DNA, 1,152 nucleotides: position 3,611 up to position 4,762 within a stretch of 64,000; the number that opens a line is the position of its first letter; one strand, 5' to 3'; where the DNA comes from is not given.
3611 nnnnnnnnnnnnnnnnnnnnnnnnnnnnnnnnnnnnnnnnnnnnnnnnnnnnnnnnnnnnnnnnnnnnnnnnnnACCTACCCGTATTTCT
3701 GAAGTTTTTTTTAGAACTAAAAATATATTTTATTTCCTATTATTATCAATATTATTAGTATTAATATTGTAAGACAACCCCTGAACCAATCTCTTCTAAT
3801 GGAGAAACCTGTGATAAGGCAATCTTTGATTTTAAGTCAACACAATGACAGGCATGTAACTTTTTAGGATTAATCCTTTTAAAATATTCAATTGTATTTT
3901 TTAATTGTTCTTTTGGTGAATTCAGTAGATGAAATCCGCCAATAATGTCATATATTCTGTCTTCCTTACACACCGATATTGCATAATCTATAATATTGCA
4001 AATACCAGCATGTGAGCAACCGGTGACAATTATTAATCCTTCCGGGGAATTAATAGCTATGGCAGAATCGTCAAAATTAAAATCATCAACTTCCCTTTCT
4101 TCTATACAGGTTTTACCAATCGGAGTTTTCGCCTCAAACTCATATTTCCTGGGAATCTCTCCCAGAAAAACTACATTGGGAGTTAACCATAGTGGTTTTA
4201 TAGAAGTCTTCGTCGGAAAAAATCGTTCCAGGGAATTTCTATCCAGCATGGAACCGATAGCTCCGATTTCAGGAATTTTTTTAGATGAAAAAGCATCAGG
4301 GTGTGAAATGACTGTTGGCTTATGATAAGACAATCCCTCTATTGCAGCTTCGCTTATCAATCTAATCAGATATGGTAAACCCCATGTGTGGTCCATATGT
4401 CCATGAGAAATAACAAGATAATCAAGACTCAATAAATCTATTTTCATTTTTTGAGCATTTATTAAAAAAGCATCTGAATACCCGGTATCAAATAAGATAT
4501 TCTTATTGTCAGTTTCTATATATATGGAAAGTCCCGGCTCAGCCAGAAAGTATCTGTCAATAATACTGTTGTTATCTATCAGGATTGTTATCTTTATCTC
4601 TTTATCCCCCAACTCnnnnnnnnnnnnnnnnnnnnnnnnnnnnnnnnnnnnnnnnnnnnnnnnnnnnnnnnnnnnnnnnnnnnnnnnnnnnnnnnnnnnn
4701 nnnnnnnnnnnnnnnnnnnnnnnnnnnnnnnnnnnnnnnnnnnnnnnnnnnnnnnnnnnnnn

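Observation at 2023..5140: Predicted operon: small secreted protein, MBL-fold hydrolase, large secreted DUF4139-like protein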

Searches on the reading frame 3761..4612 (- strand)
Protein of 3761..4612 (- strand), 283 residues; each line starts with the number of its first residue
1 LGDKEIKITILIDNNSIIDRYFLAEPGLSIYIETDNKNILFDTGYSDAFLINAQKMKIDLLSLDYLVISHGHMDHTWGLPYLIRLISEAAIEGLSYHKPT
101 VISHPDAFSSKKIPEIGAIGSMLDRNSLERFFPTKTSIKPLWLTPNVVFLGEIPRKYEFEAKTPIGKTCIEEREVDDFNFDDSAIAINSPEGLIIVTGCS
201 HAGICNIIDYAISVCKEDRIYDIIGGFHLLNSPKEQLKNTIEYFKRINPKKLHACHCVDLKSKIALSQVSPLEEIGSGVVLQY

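Call 3: search_protein_families(library=pfam, proteins=[window:3761-4612:-], max_evalue=0.01)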
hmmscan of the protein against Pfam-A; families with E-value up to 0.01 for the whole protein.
window:3761-4612:- (283 aa): 2 families
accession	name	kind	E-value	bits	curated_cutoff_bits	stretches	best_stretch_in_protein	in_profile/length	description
PF00753.33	Lactamase_B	-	1.4e-13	51.7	22.7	1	26-91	5-72/196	Metallo-beta-lactamase superfamily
PF12706.13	Lactamase_B_2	-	5.5e-05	23.3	27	1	38-84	2-52/200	Beta-lactamase superfamily domain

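Call 4: search_protein_families(library=ncbifam, proteins=[window:3761-4612:-], max_evalue=0.01)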
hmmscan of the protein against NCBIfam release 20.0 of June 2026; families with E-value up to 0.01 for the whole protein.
window:3761-4612:- (283 aa): 15 families
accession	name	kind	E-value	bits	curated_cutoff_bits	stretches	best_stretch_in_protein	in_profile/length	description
TIGR02651.1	RNase_Z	equivalog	5.7e-08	32.2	292.95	1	29-99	20-89/302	ribonuclease Z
NF000801.0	PRK00055.1-3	equivalog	3.1e-07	29.8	252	1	29-88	22-79/307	ribonuclease Z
NF008887.0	PRK11921.1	equivalog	7.6e-07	28.3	635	1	31-91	38-100/396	anaerobic nitric oxide reductase flavorubredoxin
NF002558.0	PRK02126.1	subfamily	7.8e-07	28.4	315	1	24-86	15-71/345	ribonuclease Z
TIGR03675.1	arCOG00543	equivalog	2.6e-05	22.7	580.2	1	29-84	190-250/631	beta-CASP ribonuclease aCPSF1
NF003954.0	PRK05452.1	equivalog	2.7e-05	23.2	711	1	31-91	38-100/479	anaerobic nitric oxide reductase flavorubredoxin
NF041257.1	GntH_guanitoxin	equivalog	3.7e-05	22.8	333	1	24-84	28-89/374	guanitoxin biosynthesis MBL fold metallo-hydrolase GntH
NF008580.0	PRK11539.1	equivalog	0.00011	20.7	969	1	27-92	513-583/758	ComEC family protein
NF002553.0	PRK02113.1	equivalog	0.00027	20.5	386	1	29-82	37-86/252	MBL fold metallo-hydrolase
NF012229.1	bla_class_B_core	domain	0.00033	20.8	100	1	19-82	9-71/139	metallo-beta-lactamase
NF045584.1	cas14_MBL_CASP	equivalog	0.00047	18.6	800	1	27-84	14-72/612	type VII CRISPR-associated protein Cas14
NF000459.2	blaSPG-1_fam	exception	0.002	17.3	550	1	20-88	43-115/285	SPG-1 family subclass B3 metallo-beta-lactamase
NF033105.1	bla_subclass_B3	equivalog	0.006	15.9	240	0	27-82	22-81/257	subclass B3 metallo-beta-lactamase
NF047419.1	RNase_J1_RnjA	exception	0.0066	15.2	820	0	64-87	61-84/549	ribonuclease J1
NF041809.1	Avs1a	equivalog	0.0074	15.1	420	0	22-83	2-67/387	AVAST type 1 anti-phage system MBL fold metallo-hydrolase Avs1a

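Call 18: search_solved_structures(query=window:3761-4612:-, max_evalue=0.001, show_alignments=1)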
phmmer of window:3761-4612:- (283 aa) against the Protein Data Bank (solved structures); distinct sequences matched with E-value up to 0.001: 3.
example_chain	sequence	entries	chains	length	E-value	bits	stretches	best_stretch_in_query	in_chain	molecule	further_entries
3h3e_A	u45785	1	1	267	1.3e-26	96.8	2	160-259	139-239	uncharacterized protein Tm1679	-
2p4z_A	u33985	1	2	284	6.7e-26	94.5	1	6-261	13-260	Metal-dependent hydrolases of the beta-lactamase superfamily II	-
7dck_A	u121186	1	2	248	1.1e-20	77.4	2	3-84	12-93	Lactamase_B domain-containing protein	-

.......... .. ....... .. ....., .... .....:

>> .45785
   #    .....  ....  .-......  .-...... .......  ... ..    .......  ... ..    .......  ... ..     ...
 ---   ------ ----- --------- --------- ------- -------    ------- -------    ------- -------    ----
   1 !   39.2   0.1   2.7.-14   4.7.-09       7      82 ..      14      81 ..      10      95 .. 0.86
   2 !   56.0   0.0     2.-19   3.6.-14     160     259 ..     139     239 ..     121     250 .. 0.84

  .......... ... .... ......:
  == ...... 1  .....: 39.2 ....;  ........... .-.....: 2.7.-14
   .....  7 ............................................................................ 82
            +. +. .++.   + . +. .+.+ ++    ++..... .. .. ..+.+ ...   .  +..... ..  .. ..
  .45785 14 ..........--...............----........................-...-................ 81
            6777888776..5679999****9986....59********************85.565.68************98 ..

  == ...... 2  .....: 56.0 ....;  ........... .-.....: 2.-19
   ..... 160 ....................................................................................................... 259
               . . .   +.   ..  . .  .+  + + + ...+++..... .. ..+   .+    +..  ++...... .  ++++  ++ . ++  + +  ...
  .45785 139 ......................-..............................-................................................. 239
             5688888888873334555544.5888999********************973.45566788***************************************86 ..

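Call 21: find_homologous_proteins(query=window:3761-4612:-, max_evalue=1e-10)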
Query window:3761-4612:- (283 aa): 3006 proteins with E <= 1e-10 among 3668 candidates; the best 120 are listed.
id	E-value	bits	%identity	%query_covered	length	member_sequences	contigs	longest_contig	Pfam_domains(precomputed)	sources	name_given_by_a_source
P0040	7.2e-187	637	99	100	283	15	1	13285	PF00753.34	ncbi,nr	ncbi:MAG: MBL fold metallo-hydrolase [Atribacterota bacterium]|nr:MBL fold metallo-hydrolase [Atriba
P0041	1.7e-124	433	65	99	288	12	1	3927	PF00753.34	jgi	-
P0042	8.8e-121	421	66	98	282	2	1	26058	PF23023.2,PF00753.34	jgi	-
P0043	4.5e-110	385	60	98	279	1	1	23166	PF00753.34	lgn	-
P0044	8.5e-107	375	59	98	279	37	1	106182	PF12706.14,PF00753.34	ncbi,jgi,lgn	-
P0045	8.8e-107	375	59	98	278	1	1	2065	PF00753.34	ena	-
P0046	1.5e-106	374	59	98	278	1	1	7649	PF23023.2,PF00753.34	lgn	-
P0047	3.5e-106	373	57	99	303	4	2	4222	PF00753.34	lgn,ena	-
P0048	9.6e-106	371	58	98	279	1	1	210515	PF12706.14,PF00753.34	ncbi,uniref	ncbi:MBL fold metallo-hydrolase [Lysinibacillus sp. KU-BSD001]|uniref:MBL fold metallo-hydrolase n=1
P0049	1.1e-105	371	58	98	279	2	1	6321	PF12706.14,PF23023.2,PF00753.34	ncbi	-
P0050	2.1e-105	370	58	98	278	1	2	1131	PF00753.34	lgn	-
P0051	2.3e-105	370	58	98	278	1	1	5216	PF00753.34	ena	-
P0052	5.5e-105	369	58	98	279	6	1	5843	PF12706.14,PF00753.34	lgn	-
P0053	7.9e-105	368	56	98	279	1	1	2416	PF00753.34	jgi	jgi:7,8-dihydropterin-6-yl-methyl-4-(beta-D-ribofuranosyl)aminobenzene 5'-phosphate synthase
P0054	8.1e-105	368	57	98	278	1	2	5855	PF00753.34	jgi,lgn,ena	-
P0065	4.1e-104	366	57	98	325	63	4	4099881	PF12706.14,PF00753.34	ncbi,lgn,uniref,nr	ncbi:MBL fold metallo-hydrolase [Bacillus atrophaeus]|uniref:MBL fold metallo-hydrolase n=1 Tax=Baci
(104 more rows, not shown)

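Call 23: find_encoding_contigs(protein=P0042, flank=8000, max_places=2)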
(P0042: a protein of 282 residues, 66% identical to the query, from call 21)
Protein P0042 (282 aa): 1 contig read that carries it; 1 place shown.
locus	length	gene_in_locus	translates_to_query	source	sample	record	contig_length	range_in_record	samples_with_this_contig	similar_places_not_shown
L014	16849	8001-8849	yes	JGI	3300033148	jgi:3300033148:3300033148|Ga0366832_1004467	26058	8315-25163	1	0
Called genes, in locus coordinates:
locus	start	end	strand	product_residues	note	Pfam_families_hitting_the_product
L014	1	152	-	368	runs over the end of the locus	PF13623:SurA_N_2, PF13624:SurA_N_3, PF09312:SurA_N (weak), PF05698:Trigger_C (weak), PF13145:Rotamase_2, PF13616:Rotamase_3, PF00639:Rotamase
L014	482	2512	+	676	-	PF22745:Nlig-Ia, PF01653:DNA_ligase_aden, PF03120:OB_DNA_ligase, PF03119:DNA_ligase_ZBD, PF14520:HHH_5 (faint), PF12826:HHH_2, PF00533:BRCT, PF12738:PTCB-BRCT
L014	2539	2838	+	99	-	PF02686:GatC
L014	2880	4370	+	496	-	PF01425:Amidase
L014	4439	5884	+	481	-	PF02934:GatB_N, PF02637:GatB_Yqey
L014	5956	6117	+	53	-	PF00301:Rubredoxin, PF21349:RUBY_RBDX (faint)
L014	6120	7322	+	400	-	PF00753:Lactamase_B, PF19583:ODP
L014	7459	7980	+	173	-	-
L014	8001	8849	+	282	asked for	PF00753:Lactamase_B, PF23023:Anti-Pycsar_Apyc1 (weak)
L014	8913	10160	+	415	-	PF05977:MFS_3, PF07690:MFS_1, PF03209:PUCC (faint), PF07690:MFS_1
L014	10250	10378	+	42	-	-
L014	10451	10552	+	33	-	-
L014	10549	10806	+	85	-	-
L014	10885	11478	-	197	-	-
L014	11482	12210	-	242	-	-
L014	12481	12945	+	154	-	PF18306:LDcluster4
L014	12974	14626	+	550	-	PF00075:RNase_H, PF13456:RVT_3, PF00389:2-Hacid_dh, PF02826:2-Hacid_dh_C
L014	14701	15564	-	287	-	PF01145:Band_7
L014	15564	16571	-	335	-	PF01145:Band_7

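Call 24: find_encoding_contigs(protein=P0041, flank=8000, max_places=2)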
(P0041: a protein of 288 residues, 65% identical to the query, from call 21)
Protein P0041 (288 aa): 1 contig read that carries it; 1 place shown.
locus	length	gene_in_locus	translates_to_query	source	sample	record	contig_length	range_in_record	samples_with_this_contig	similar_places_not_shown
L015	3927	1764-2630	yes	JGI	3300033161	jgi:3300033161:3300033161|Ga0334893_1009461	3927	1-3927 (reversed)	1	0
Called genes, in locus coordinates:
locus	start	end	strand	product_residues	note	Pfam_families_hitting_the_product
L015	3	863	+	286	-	?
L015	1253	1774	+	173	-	-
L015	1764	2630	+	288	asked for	PF00753:Lactamase_B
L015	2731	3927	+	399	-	?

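Call 69: find_encoding_contigs(protein=P0044, flank=5000, max_places=2)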
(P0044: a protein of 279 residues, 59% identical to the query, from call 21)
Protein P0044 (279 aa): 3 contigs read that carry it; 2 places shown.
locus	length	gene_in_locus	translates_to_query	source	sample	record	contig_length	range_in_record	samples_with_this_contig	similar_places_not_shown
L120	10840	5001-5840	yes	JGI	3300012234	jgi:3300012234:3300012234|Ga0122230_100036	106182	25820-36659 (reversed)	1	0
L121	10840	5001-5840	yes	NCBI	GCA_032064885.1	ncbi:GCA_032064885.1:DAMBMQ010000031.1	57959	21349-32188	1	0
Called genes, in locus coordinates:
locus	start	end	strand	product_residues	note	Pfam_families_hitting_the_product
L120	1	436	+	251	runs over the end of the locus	PF01370:Epimerase (weak), PF05368:NmrA (weak), PF13460:NAD_binding_10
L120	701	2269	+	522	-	PF01494:FAD_binding_3, PF07992:Pyr_redox_2 (faint), PF00070:Pyr_redox (faint), PF01266:DAO (faint), PF03486:HI0933_like (faint), PF13738:Pyr_redox_3 (weak), PF21274:Rng_hyd_C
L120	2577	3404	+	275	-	PF00753:Lactamase_B, PF12706:Lactamase_B_2 (faint)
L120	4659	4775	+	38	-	-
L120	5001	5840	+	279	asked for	PF00753:Lactamase_B, PF12706:Lactamase_B_2 (weak)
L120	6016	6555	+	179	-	-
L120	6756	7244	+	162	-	PF04542:Sigma70_r2, PF08281:Sigma70_r4_2 (weak)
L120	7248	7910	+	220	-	PF13490:zf-HC2 (weak)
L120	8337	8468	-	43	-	-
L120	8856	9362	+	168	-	-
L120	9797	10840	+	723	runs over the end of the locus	PF00580:UvrD-helicase, PF13245:AAA_19, PF13361:UvrD_C, PF13538:UvrD_C_2 (weak)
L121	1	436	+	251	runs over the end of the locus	PF01370:Epimerase (weak), PF05368:NmrA (weak), PF13460:NAD_binding_10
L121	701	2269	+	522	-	PF01494:FAD_binding_3, PF07992:Pyr_redox_2 (faint), PF00070:Pyr_redox (faint), PF01266:DAO (faint), PF03486:HI0933_like (faint), PF13738:Pyr_redox_3 (weak), PF21274:Rng_hyd_C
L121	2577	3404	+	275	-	PF00753:Lactamase_B, PF12706:Lactamase_B_2 (faint)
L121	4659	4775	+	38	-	-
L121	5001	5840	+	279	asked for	PF00753:Lactamase_B, PF12706:Lactamase_B_2 (weak)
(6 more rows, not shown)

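Call 70: find_encoding_contigs(protein=P0065, flank=5000, max_places=2)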
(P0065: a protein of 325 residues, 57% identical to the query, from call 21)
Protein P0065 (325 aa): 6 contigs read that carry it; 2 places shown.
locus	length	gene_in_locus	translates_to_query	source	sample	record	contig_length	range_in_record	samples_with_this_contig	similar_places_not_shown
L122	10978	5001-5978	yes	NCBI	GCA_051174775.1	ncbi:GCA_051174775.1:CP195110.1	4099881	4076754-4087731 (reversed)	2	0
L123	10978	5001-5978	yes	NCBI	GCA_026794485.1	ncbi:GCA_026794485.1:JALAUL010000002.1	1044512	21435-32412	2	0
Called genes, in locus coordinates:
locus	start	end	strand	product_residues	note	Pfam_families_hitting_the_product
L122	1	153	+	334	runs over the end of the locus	-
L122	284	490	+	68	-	PF06107:DUF951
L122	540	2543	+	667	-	PF04879:Molybdop_Fe4S4, PF00384:Molybdopterin, PF01568:Molydop_binding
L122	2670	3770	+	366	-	PF01926:MMR_HSR1, PF02421:FeoB_N, PF06071:YchF-GTPase_C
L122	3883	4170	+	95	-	PF01250:Ribosomal_S6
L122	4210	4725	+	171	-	PF00436:SSB, PF22657:SSB_1 (weak)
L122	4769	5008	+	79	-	PF01084:Ribosomal_S18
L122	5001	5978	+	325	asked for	PF00753:Lactamase_B, PF12706:Lactamase_B_2 (weak)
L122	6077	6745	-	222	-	PF00392:GntR, PF07729:FCD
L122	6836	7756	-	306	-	PF00892:EamA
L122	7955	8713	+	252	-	PF03372:Exo_endo_phos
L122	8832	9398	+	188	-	PF02805:Ada_Zn_binding, PF00165:HTH_AraC, PF12833:HTH_18, PF00165:HTH_AraC (weak)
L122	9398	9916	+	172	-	PF02870:Methyltransf_1N, PF01035:DNA_binding_1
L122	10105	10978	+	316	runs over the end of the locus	PF00356:LacI, PF00532:Peripla_BP_1, PF13407:Peripla_BP_4 (faint), PF13377:Peripla_BP_3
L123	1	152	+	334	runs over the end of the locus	-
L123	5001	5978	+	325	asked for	PF00753:Lactamase_B, PF12706:Lactamase_B_2 (weak)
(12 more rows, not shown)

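Call 76: search_protein_families(library=padloc, proteins=[window:3761-4612:-], max_evalue=0.01)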
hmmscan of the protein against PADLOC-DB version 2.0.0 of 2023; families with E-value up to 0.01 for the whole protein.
window:3761-4612:- (283 aa): 2 families
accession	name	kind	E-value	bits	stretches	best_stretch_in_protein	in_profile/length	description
PDLC03805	RTasMBL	-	8.3e-07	26.5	1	25-89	9-74/322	DRT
PDLC03854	LmuA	-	0.0088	13.2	0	24-81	10-75/345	-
